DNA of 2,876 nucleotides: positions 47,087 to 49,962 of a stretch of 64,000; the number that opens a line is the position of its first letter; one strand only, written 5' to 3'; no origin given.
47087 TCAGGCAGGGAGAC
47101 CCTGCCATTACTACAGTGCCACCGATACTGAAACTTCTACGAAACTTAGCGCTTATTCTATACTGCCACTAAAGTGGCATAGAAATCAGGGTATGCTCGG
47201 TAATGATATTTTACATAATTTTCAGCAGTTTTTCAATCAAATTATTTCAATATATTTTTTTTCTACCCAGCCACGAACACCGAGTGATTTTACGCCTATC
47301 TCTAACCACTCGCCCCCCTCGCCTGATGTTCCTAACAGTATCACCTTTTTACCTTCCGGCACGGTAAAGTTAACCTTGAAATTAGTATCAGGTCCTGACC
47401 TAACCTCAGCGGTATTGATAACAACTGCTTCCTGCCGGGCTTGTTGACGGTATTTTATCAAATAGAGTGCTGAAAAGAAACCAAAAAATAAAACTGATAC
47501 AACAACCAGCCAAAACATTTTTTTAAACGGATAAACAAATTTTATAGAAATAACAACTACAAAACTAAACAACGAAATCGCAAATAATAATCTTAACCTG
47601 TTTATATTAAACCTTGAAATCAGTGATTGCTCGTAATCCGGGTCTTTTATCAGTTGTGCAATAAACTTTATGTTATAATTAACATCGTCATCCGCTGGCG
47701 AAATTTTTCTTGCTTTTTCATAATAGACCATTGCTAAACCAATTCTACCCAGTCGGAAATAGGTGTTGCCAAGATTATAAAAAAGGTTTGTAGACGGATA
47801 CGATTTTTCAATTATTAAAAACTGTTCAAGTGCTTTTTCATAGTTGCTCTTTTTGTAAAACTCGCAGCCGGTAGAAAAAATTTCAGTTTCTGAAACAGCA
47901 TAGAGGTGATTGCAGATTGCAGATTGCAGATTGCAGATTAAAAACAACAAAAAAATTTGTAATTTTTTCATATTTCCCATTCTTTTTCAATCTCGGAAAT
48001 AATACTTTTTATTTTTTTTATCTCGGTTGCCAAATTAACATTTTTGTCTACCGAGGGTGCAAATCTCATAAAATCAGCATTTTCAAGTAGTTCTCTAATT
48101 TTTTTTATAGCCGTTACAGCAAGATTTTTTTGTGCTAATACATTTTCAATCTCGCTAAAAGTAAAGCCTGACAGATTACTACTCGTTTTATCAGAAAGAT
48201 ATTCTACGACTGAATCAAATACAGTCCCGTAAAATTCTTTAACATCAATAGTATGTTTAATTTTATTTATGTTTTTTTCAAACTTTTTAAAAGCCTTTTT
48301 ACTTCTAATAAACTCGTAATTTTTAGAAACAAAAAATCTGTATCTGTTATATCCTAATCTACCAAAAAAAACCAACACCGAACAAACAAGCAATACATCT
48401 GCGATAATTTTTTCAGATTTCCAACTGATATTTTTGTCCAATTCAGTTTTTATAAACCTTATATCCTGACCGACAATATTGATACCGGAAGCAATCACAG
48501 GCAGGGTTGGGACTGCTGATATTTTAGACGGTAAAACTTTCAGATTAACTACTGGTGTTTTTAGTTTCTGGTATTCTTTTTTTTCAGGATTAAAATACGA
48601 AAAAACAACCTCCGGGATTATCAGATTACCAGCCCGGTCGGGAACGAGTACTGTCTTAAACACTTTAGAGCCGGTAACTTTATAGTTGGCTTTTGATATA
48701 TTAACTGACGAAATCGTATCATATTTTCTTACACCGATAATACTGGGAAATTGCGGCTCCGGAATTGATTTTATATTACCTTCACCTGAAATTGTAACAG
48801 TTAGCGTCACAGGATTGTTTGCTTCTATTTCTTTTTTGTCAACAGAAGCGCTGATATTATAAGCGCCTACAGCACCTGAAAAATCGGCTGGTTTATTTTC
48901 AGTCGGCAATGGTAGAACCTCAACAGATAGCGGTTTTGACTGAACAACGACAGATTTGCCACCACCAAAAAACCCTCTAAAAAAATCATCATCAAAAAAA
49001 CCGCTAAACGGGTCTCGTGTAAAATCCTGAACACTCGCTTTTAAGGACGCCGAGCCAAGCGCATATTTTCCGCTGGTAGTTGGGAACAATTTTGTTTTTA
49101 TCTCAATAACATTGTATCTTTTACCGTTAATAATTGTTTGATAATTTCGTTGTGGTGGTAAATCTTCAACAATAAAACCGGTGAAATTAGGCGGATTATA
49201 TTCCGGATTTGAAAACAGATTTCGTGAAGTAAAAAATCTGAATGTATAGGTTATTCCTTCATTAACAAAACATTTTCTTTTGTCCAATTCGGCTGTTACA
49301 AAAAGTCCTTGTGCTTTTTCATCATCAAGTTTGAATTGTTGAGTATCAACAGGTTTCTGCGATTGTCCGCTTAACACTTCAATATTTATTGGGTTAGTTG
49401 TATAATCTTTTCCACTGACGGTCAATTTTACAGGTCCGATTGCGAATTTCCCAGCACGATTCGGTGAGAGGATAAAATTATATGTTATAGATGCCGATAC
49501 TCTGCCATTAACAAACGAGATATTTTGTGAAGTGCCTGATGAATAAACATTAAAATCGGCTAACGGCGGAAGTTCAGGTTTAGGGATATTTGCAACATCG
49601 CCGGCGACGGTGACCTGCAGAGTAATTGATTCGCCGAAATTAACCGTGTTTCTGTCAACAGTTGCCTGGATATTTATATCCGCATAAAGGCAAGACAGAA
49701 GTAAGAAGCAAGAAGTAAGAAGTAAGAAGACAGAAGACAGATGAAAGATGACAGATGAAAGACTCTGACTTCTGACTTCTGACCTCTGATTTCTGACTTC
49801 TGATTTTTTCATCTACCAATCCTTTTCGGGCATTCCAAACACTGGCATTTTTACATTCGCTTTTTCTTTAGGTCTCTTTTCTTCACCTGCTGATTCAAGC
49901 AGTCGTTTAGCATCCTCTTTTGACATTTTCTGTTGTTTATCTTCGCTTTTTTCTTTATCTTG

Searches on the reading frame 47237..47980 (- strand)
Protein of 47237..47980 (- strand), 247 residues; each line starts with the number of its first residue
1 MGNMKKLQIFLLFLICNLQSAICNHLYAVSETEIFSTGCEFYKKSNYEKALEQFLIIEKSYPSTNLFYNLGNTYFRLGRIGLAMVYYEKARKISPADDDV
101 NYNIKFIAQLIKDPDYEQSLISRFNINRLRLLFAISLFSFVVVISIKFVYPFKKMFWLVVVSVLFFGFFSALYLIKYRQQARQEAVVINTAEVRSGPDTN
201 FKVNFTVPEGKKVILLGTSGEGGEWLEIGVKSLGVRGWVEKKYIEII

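Call 13: search_protein_families(library=pfam, proteins=[window:47237-47980:-])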
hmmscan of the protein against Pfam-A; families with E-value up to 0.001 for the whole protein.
window:47237-47980:- (247 aa): 7 families
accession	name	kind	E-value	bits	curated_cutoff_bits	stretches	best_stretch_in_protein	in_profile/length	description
PF00515.34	TPR_1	-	6.2e-10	38.9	27.8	1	66-95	3-32/34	Tetratricopeptide repeat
PF07719.23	TPR_2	-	4.8e-08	33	27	1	66-96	3-33/34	Tetratricopeptide repeat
PF08239.17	SH3_3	-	7.8e-08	32.8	27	1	191-245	3-54/54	Bacterial SH3 domain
PF13181.12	TPR_8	-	3.4e-06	27.2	25.7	1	66-96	3-33/34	Tetratricopeptide repeat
PF13414.12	TPR_11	-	1.7e-05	24.8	26.8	0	71-104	1-34/42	TPR repeat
PF13432.12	TPR_16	-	7.1e-05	23.6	32.7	1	38-97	4-64/65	Tetratricopeptide repeat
PF13424.12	TPR_12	-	0.0009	19.8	30.1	0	46-94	25-75/77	Tetratricopeptide repeat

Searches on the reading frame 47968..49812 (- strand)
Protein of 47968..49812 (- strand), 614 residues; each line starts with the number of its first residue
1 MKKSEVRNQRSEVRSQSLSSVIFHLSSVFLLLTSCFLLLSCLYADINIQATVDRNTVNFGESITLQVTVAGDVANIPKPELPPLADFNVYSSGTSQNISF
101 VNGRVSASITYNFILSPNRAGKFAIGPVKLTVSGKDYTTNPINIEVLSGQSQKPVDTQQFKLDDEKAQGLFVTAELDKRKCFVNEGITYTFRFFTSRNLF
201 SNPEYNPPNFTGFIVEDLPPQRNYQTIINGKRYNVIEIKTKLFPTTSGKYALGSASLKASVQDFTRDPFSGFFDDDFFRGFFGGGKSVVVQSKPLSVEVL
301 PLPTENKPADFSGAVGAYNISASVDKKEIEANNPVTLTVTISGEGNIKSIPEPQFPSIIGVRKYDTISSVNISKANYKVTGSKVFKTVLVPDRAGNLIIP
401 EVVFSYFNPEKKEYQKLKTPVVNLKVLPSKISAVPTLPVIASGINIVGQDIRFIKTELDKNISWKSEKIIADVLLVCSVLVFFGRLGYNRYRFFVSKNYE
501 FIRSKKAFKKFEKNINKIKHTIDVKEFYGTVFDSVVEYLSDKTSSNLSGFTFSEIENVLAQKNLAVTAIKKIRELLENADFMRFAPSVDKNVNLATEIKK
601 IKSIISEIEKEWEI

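Call 13: search_protein_families(library=pfam, proteins=[window:47968-49812:-])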
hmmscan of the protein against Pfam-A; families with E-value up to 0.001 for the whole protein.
window:47968-49812:- (614 aa): 1 family
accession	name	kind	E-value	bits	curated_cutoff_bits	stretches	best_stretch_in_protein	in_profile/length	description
PF13584.12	BatD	-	4.6e-47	159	24.1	3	50-146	1-92/92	BatD DUF11 like domain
